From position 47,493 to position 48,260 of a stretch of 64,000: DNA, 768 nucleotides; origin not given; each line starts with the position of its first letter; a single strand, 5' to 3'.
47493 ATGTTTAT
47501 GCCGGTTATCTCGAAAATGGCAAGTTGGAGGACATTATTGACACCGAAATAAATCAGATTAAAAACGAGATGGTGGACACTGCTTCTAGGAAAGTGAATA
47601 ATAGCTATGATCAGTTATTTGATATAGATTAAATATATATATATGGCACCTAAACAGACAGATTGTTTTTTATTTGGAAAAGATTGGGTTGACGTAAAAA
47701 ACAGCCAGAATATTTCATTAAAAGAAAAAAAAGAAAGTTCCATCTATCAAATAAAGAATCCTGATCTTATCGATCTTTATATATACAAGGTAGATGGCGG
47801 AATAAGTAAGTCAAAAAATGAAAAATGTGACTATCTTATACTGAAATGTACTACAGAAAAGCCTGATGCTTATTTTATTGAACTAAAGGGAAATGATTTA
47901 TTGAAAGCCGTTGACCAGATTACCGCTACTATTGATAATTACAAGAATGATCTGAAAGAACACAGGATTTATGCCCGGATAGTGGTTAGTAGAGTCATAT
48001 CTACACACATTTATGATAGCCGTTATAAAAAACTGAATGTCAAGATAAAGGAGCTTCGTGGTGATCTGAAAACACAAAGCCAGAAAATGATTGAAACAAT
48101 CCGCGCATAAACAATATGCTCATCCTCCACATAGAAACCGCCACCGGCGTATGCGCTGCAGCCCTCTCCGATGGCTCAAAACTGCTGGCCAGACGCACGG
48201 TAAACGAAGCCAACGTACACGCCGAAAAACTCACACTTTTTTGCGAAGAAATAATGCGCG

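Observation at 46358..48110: Candidate unnamed two-gene anti-phage system: ABC-ATPase plus small PD-(D/E)xK protein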

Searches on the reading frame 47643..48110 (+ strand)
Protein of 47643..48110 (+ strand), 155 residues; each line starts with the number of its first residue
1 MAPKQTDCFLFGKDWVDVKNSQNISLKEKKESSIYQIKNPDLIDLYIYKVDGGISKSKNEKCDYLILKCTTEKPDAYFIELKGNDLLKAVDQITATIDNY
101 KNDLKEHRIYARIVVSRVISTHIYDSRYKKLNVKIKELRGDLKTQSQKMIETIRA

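Call 3: search_protein_families(library=pfam, proteins=[window:47643-48110:+], max_evalue=1)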
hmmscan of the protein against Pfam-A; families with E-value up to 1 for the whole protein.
window:47643-48110:+ (155 aa): 1 family
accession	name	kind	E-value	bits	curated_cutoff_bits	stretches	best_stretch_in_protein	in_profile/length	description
PF00657.28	Lipase_GDSL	-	0.026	15.1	23.6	1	72-154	75-160/208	GDSL-like Lipase/Acylhydrolase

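Call 4: search_protein_families(library=padloc, proteins=[window:47643-48110:+], max_evalue=1)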
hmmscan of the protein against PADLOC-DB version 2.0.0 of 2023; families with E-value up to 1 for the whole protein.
window:47643-48110:+ (155 aa): 0 families

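Call 5: search_protein_families(library=ncbifam, proteins=[window:47643-48110:+], max_evalue=1)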
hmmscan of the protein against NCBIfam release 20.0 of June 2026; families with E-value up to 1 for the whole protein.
window:47643-48110:+ (155 aa): 0 families

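Call 6: find_homologous_proteins(query=window:47643-48107:+, max_evalue=0.001)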
Query window:47643-48107:+ (155 aa): 4 proteins with E <= 0.001 among 48 candidates.
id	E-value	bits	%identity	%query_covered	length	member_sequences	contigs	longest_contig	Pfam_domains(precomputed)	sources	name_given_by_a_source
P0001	2.0e-95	334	100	100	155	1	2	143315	-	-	-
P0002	1.6e-67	244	72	100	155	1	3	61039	-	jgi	jgi:hypothetical protein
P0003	1.3e-16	79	39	94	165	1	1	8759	-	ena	-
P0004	1.6e-6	46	45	45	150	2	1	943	-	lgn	-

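Call 7: search_solved_structures(query=window:47643-48107:+, max_evalue=10)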
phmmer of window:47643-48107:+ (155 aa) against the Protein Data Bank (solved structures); distinct sequences matched with E-value up to 10: 1.
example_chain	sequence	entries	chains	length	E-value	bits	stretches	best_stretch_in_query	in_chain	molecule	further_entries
23it_1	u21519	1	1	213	0.54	13.4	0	116-149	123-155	VP1 of capsid protein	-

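Call 10: find_encoding_contigs(protein=P0002, flank=10000, max_places=4)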
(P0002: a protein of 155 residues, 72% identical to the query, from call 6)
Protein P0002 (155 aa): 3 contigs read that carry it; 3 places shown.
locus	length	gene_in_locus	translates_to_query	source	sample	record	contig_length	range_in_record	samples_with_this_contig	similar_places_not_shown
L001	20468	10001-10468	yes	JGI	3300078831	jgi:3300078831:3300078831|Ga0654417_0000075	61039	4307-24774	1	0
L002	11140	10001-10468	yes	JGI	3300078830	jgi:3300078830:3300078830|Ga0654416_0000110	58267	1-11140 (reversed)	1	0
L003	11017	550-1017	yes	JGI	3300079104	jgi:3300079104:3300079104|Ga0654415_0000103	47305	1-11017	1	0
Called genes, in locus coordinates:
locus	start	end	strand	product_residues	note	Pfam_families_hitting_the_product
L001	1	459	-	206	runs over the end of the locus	-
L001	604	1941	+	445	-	PF07690:MFS_1 (weak), PF13347:MFS_2, PF07690:MFS_1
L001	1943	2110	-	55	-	-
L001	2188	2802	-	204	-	PF04336:ACP_PD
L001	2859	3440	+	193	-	PF00027:cNMP_binding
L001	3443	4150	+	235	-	-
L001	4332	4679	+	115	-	PF03795:YCII (weak)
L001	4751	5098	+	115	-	PF03795:YCII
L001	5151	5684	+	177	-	PF10604:Polyketide_cyc2 (weak)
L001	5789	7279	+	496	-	PF02321:OEP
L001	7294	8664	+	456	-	PF25917:BSH_RND, PF25935:BSH_LcnD (weak), PF25984:BSH_YknX (weak), PF25876:HH_MFP_RND (weak), PF26002:Beta-barrel_AprE (weak), PF25967:RND-MFP_C (weak), PF25975:CzcB_C (weak), PF25989:YknX_C, +3 more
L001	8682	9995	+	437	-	PF02463:SMC_N (weak), PF13175:AAA_15, PF13304:AAA_21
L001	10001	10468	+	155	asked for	-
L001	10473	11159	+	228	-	PF00814:TsaD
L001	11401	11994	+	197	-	PF04542:Sigma70_r2, PF04545:Sigma70_r4 (faint), PF08281:Sigma70_r4_2, PF22233:PhyR_sigma-like (weak)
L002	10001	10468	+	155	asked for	-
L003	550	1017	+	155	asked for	-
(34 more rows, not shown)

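Call 11: find_encoding_contigs(protein=P0003, flank=10000, max_places=4)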
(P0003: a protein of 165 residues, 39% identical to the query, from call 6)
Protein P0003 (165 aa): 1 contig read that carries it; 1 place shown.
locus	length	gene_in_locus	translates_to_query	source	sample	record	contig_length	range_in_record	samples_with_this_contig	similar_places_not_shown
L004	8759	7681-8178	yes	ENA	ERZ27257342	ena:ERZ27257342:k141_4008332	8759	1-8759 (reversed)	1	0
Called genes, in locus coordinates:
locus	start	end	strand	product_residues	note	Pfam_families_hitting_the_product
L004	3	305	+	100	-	?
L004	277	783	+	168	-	-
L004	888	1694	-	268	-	PF20434:BD-FAE (faint), PF00561:Abhydrolase_1 (weak), PF12146:Hydrolase_4 (weak), PF12697:Abhydrolase_6 (weak)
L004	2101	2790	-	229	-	PF00196:GerE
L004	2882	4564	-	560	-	PF00140:Sigma70_r1_2, PF04542:Sigma70_r2, PF04539:Sigma70_r3 (faint), PF04545:Sigma70_r4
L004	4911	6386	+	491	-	PF02447:GntP_permease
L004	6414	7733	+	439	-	PF02463:SMC_N (faint), PF13175:AAA_15, PF13304:AAA_21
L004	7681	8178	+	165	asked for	-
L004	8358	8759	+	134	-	?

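Call 13: find_encoding_contigs(protein=P0004, flank=10000, max_places=4)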
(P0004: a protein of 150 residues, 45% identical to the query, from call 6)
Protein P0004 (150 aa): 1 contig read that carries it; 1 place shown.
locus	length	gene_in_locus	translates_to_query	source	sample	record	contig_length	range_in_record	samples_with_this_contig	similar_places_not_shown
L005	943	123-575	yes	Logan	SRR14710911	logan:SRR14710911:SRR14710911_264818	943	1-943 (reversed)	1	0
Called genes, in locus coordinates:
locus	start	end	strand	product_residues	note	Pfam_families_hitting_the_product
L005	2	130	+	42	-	?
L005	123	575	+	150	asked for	-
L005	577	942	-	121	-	?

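Call 14: find_encoding_contigs(protein=P0001, flank=10000, max_places=4)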
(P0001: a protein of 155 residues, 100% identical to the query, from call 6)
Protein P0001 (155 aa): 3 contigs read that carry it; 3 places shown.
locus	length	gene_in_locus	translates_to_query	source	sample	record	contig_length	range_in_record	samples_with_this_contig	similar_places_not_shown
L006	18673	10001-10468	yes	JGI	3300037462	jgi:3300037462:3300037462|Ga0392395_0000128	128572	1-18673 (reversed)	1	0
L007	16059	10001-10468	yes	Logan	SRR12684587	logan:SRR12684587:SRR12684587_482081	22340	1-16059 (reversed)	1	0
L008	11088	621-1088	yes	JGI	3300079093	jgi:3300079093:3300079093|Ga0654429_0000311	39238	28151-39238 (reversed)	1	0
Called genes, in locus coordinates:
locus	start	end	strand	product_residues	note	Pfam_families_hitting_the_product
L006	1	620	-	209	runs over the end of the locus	-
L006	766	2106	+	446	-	PF07690:MFS_1, PF13347:MFS_2, PF07690:MFS_1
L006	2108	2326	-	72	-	-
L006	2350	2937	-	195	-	PF04336:ACP_PD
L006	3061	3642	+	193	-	PF00027:cNMP_binding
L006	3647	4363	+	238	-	-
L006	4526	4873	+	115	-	PF03795:YCII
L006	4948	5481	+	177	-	PF10604:Polyketide_cyc2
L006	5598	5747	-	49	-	-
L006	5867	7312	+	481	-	PF02321:OEP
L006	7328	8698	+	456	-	PF25919:BSH_CusB (faint), PF25990:Beta-barrel_YknX (faint), PF25917:BSH_RND, PF25984:BSH_YknX (weak), PF25876:HH_MFP_RND, PF26002:Beta-barrel_AprE, PF25975:CzcB_C (weak), PF25989:YknX_C, +2 more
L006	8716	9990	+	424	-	PF02463:SMC_N (weak), PF13175:AAA_15, PF13304:AAA_21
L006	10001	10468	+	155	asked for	-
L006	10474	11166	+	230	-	PF00814:TsaD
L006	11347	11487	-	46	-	-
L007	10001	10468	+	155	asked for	-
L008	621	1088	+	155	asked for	-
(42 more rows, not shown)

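Call 18: search_protein_representatives(alignment_id=A1)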
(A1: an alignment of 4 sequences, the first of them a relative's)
Query: 4 sequences, 157 profile positions. Proteins with E-value up to 0.001 (for the whole library): 2251; up to 1e-10: 908; up to 1e-30: 11. The best 150 are listed.
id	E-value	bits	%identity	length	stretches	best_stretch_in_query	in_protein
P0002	4.0e-68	244.6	-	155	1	6-157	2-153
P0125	8.1e-51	188.3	-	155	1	7-157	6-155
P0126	9.6e-41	155.6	-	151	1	8-144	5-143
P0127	1.1e-40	155.4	-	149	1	8-155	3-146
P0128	1.7e-37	145.1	-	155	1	4-156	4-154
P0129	6.5e-35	136.6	-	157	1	3-151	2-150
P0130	1.0e-34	136.0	-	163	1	9-155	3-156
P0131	9.9e-34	132.8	-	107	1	49-157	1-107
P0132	1.4e-33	132.3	-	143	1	18-157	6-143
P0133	9.4e-32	126.4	-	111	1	49-152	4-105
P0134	9.4e-32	126.4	-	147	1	15-155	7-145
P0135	2.1e-30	122.0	-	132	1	18-137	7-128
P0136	6.4e-30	120.4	-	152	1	8-155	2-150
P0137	1.2e-29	119.5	-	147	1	12-156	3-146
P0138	5.1e-29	117.5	-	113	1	43-154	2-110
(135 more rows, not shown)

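Call 19: predict_structure(alignment_id=A1)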
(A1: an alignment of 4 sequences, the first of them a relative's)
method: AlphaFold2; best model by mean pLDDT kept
length: 155 residues; sequences in the alignment: 4
mean_pLDDT: 48.5   pTM: 0.50
mean pLDDT of the five models: 48.5, 43.8, 42.7, 42.7, 42.2
residues with pLDDT >= 90: 0; 70-90: 2; 50-70: 72; < 50: 81
segments of 3 or more residues with pLDDT < 50: 1-62, 69-72, 141-148, 150-155
pLDDT, mean of each block of 10 residues (from residue 1): 29 37 36 39 40 32 49 56 62 65 60 57 62 64 44 36
secondary structure, 60 per line:
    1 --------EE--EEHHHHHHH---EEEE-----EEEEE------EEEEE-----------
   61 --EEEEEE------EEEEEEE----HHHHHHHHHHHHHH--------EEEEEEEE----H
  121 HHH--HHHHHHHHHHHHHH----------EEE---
elements in order: H15-21 E25-28 E34-38 E45-49 E63-68 E75-81 H86-99 E108-115 H120-123 H126-139 E150-152

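Call 22: search_protein_families(library=pfam, alignment_id=A2, max_evalue=0.01)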
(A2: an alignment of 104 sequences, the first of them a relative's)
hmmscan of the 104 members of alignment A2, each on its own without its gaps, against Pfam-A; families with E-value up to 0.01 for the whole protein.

A. member 1, P0001 (155 aa): 0 families

B. families by the number of members that match (of 104 scanned): 7 families
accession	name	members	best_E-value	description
PF25497.1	COR-B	2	5.6e-06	C-terminal of Roc, COR-B domain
PF04313.20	HSDR_N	1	0.0022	Type I restriction enzyme R protein N terminus (HSDR_N)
PF14082.12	SduA_C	1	0.0065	Shedu protein SduA, C-terminal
PF01063.24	Aminotran_4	1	0.0069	Amino-transferase class IV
PF13588.12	HSDR_N_2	1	0.007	Type I restriction enzyme R protein N terminus (HSDR_N)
PF01939.22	NucS_C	1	0.0072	Endonuclease NucS C-terminal domain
PF08702.15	Fib_alpha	1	0.0086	Fibrinogen alpha/beta chain family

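Call 23: search_protein_families(library=padloc, alignment_id=A2, max_evalue=0.01)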
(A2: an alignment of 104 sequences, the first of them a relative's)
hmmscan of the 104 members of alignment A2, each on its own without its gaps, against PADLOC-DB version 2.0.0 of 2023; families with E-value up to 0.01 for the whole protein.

A. member 1, P0001 (155 aa): 0 families

B. families by the number of members that match (of 104 scanned): 15 families
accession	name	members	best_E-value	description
PDLC04563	PDC-M29B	61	2.3e-11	-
PDLC04564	PDC-M29B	15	1.4e-06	-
PDLC04667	PDC-M47B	8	0.00041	-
PDLC04669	PDC-M47B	7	0.00034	-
PDLC04665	PDC-M47B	2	0.0017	-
PDLC04219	HEC-02B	1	0.00073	-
PDLC03397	Vsr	1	0.00092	Type II nicking endonuclease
PDLC04037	PD-T4-4_B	1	0.0018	-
PDLC04666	PDC-M47B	1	0.0031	-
PDLC02713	PbeC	1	0.0032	PbeC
PDLC02575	DrmA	1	0.0056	DrmA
PDLC00402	SduA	1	0.0058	DUF4263 domain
PDLC02285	AbiEi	1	0.0062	AbiEi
PDLC04035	PD-T4-4_B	1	0.0093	-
PDLC01406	Cas11a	1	0.0097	CAS-I-A; effector_SS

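Call 24: search_solved_structures(query=A2, max_evalue=10, show_alignments=2)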
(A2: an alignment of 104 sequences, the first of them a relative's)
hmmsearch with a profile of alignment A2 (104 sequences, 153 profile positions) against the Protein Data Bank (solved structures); distinct sequences matched with E-value up to 10: 0.

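Call 35: find_related_loci(query=A3, collection=genome_contigs, flank=10000)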
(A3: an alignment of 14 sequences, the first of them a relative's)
Query A3 (155 aa) in genome_contigs; peptide patterns used: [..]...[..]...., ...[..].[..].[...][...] (x = any residue, [..] = any of these).
267 stretches matched a pattern; 136 encode a relative of the query (tblastn E <= 1e-3); the best 80 are kept; 80 distinct loci.
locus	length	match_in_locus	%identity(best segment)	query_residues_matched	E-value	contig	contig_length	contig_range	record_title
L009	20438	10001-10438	38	8-153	5e-26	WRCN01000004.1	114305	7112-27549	MAG: Bacteroidales bacterium isolate Lab288P3bin130 Ga0123353_10000067, whole genome shotgun sequence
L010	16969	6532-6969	37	8-153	4e-25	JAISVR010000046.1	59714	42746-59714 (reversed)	MAG: Prevotellaceae bacterium isolate Mx356_bin45 k119_753643, whole genome shotgun sequence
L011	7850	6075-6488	39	7-151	2e-24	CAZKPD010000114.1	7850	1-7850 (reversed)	MAG TPA_asm: uncultured Rikenellaceae bacterium isolate binchicken_co39_483 genome assembly, contig: NODE_20893_length_7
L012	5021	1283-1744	37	2-153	5e-24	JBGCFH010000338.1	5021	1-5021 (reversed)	MAG: Saprospiraceae bacterium isolate SGMAG-26 contig338, whole genome shotgun sequence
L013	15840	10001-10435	38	1-151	5e-24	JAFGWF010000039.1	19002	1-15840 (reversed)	MAG: Bacteroidales bacterium isolate ZodW_Metabat.232 k87_1259488, whole genome shotgun sequence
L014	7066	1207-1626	38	9-151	4e-24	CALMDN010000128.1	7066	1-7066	MAG TPA_asm: uncultured Bacteroidales bacterium isolate SRR8868559_bin.18_CONCOCT_v1.1_MAG genome assembly, contig: ERZ1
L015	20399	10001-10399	42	14-151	1e-23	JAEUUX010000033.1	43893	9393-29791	MAG: Chitinophagales bacterium isolate new MAG-366 k141_475974, whole genome shotgun sequence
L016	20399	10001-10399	39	21-154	3e-23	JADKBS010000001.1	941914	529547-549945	MAG: Saprospiraceae bacterium isolate OdNE_18-Q3-R46-58_BAT3C.319 tig00000810-10-9379430, whole genome shotgun sequence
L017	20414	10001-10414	38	7-151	8e-23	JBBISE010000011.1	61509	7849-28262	MAG: Salinivirgaceae bacterium isolate EPS170215_bin_366 NODE_162_length_61509_cov_31.974615, whole genome shotgun seque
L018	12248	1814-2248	37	1-151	9e-23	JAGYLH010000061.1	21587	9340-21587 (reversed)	MAG: Bacteroidales bacterium isolate M50B88 61, whole genome shotgun sequence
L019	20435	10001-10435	38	1-151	1e-22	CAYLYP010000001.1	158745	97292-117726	MAG TPA_asm: uncultured Bacteroidales bacterium isolate SRP192927_co6_526 genome assembly, contig: NODE_47_length_158745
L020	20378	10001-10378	37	24-151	2e-22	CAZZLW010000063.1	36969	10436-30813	MAG TPA_asm: uncultured Cytophagales bacterium isolate binchicken_co23_212 genome assembly, contig: k141_813378, whole g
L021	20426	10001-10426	37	3-152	2e-22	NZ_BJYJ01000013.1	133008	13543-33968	Chryseobacterium hagamense strain NBRC 105253 sequence013, whole genome shotgun sequence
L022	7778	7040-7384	40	35-151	2e-22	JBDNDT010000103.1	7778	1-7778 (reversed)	MAG: Cytophagales bacterium isolate YM_bin10_OCT21 C103, whole genome shotgun sequence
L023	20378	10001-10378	39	24-151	4e-22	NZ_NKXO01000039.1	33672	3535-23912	Raineya orbicola strain SPSPC-11 Contig0039, whole genome shotgun sequence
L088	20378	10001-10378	30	24-140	2e-12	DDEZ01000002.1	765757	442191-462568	MAG TPA_asm: Bacteroidetes bacterium UBA1941 UBA1941_contig_1726, whole genome shotgun sequence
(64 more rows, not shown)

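Call 39: predict_structure(alignment_id=A2)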
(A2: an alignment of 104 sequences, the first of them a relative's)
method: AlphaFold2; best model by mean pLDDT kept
length: 155 residues; sequences in the alignment: 104
mean_pLDDT: 93.6   pTM: 0.89
mean pLDDT of the five models: 93.6, 92.9, 92.8, 92.0, 92.0
residues with pLDDT >= 90: 125; 70-90: 25; 50-70: 5; < 50: 0
segments of 3 or more residues with pLDDT < 50: none
pLDDT, mean of each block of 10 residues (from residue 1): 74 94 94 96 96 86 95 94 95 97 96 95 94 98 98 96
secondary structure, 60 per line:
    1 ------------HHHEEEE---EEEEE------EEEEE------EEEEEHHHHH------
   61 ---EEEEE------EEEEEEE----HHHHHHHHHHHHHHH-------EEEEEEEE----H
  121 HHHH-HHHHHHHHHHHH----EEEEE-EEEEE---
elements in order: E16-19 E23-27 E34-38 E45-49 H50-54 E64-68 E75-81 H86-100 E108-115 H120-124 H126-137 E142-146 E148-152

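Call 42: fold_search(model_id=the predicted structure, library=pdb)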
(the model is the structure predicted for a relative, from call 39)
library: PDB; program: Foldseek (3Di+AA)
matches with E <= 10: 825; with E <= 0.001: 0
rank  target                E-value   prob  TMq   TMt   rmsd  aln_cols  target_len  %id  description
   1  9f9l_A                4.6e-03  0.84  0.28  0.24   8.0       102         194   11  Crystal structure of MUS81-EME1 bound by compound 16. (released 2024-07-03)
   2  9f9l_C                7.2e-03  0.72  0.26  0.23   8.4       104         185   13  Crystal structure of MUS81-EME1 bound by compound 16. (released 2024-07-03)
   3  4p0q_A                9.3e-03  0.80  0.29  0.18   8.3       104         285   14  Crystal structure of Human Mus81-Eme1 in complex with 5'-flap DNA (released 2014-05-28)
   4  1fok_A                1.3e-02  0.80  0.30  0.11   6.6       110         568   11  STRUCTURE OF RESTRICTION ENDONUCLEASE FOKI BOUND TO DNA (released 1997-12-03)
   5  9f99_A                1.5e-02  0.51  0.25  0.22   8.6       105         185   16  Crystal structure of MUS81-EME1 bound by compound 10. (released 2024-06-19)
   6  2nyt_A                2.0e-02  0.80  0.25  0.22   4.7        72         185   17  The APOBEC2 Crystal Structure and Functional Implications for AID (released 2007-01-09)
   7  4p0p_A                2.0e-02  0.69  0.29  0.18   9.0       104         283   13  Crystal structure of Human Mus81-Eme1 in complex with 5'-flap DNA, and Mg2+ (released 2014-05-28)
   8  9f9m_A                2.0e-02  0.47  0.25  0.22   8.3       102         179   12  Crystal structure of MUS81-EME1 bound by compound 21. (released 2024-06-19)
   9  7f6l_A                2.1e-02  0.75  0.31  0.20   7.8       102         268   12  Crystal structure of human MUS81-EME2 complex (released 2022-03-02)
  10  2ziw_A                3.8e-02  0.54  0.28  0.18   9.1       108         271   14  Crystal structure of the Mus81-Eme1 complex (released 2008-04-29)
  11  2nyt_B                4.3e-02  0.69  0.25  0.22   4.6        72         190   17  The APOBEC2 Crystal Structure and Functional Implications for AID (released 2007-01-09)
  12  2nyt_D                5.2e-02  0.63  0.25  0.23   4.6        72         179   17  The APOBEC2 Crystal Structure and Functional Implications for AID (released 2007-01-09)
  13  6znw_A                6.3e-02  0.66  0.28  0.13   4.3        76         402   16  Methanosaeta concilii ATP citrate lyase (D541A mutant) in complex with (3S)-citryl-CoA. (released 2021-07-14)
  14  2bhn_A                6.3e-02  0.47  0.28  0.23   6.5        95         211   10  XPF from Aeropyrum pernix (released 2005-02-23)
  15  6hxi_A                6.7e-02  0.66  0.28  0.14   4.4        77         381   16  Structure of ATP citrate lyase from Methanothrix soehngenii in complex with citrate and coenzyme A (released 2019-04-10)
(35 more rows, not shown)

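Call 43: fold_search(model_id=the predicted structure, library=viral)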
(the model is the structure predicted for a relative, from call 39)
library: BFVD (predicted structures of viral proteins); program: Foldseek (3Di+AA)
matches with E <= 10: 921; with E <= 0.001: 0
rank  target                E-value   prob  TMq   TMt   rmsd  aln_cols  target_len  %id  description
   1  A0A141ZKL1            9.2e-03  0.80  0.29  0.14   6.9       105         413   12  (no name in the UniProt tables at hand)
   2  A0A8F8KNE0            1.0e-02  0.93  0.34  0.24   5.7       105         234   14  DNA-directed RNA polymerase subunit 5 [Clandestinovirus]
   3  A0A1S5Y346            1.2e-02  0.95  0.32  0.35   5.0        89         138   13  Uncharacterized protein [uncultured archaeal virus]
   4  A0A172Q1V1            1.2e-02  0.63  0.34  0.29  11.2       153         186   12  Uncharacterized protein [Escherichia phage MX01]
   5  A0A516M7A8            1.6e-02  0.38  0.23  0.21   8.4       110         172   18  (no name in the UniProt tables at hand)
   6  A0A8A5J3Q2            2.0e-02  0.35  0.26  0.11  13.6       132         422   13  (no name in the UniProt tables at hand)
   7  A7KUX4                2.1e-02  0.90  0.36  0.23   6.3       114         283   11  (no name in the UniProt tables at hand)
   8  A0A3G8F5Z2            2.1e-02  0.89  0.35  0.34   6.3       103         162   11  (no name in the UniProt tables at hand)
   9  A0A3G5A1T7            2.1e-02  0.75  0.33  0.31   5.9       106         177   15  Uncharacterized protein [Gaeavirus sp.]
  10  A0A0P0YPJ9            2.3e-02  0.66  0.31  0.11  10.4       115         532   12  (no name in the UniProt tables at hand)
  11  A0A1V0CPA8            3.5e-02  0.90  0.34  0.32   3.8        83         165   11  (no name in the UniProt tables at hand)
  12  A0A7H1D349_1          3.5e-02  0.66  0.31  0.06  13.9       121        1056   16  RNA-directed RNA polymerase L [Frankliniella occidentalis associated peribunyavirus-like virus 2]
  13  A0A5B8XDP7            3.5e-02  0.28  0.25  0.24   7.4       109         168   13  ERCC4 domain-containing protein EP364R [African swine fever virus]
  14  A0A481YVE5            3.7e-02  0.57  0.30  0.25   6.8       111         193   15  Uncharacterized protein [Marseillevirus LCMAC102]
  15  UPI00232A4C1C         3.7e-02  0.38  0.29  0.19  10.2       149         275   13  (no name look-up for this kind of identifier)
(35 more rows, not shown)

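Call 51: search_protein_families(library=padloc, proteins=[P0002, P0003, L004:6414-7730:+], max_evalue=0.01)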
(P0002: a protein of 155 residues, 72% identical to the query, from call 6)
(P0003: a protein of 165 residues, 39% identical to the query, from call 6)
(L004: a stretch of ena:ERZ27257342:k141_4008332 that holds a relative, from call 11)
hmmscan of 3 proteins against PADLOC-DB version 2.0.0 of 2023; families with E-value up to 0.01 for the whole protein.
P0002 (155 aa): 1 family
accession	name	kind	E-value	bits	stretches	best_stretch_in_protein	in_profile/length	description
PDLC04563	PDC-M29B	-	0.00043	18.5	1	21-104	28-116/164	-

P0003 (165 aa): 0 families

L004:6414-7730:+ (439 aa): 133 families (the best 25 are shown)
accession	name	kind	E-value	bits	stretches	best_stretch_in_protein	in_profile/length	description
PDLC02979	AriA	-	7.5e-43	145.7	1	2-354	4-373/373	-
PDLC04562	PDC-M29A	-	3.4e-24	83.8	2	310-377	272-341/410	-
PDLC04710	PDC-M56A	-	5.6e-24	82.8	2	176-360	105-291/382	-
PDLC03878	NsnB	-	4.2e-22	77.4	1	1-365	2-291/345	-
PDLC04033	PD-T4-4_A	-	5.7e-22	76.5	1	3-369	2-385/460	-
PDLC04032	PD-T4-4_A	-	1.9e-19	68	1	233-434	267-470/474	-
PDLC02981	AriAB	-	3e-19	67.1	2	248-356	266-379/694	-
PDLC02980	AriA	-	3.5e-19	67.9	1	22-355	1-304/304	-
PDLC04664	PDC-M47A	-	7.8e-19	65.9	1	225-368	245-380/461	-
PDLC04182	HEC-01A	-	3.8e-16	57.1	2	298-357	293-354/406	-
PDLC02358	Old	-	1.3e-15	55.2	2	308-358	284-333/578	Old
PDLC04214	HEC-02A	-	1.4e-15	55.4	2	224-358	154-286/338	-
PDLC02915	ATPase-Toprim_I-B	-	1.8e-15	54.8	2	2-60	4-65/623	-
PDLC02335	AbiLi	-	6.2e-15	53.1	1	3-355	52-242/326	AbiLi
PDLC04135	mad3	-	7.4e-15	53.4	1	2-363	3-337/374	mads_3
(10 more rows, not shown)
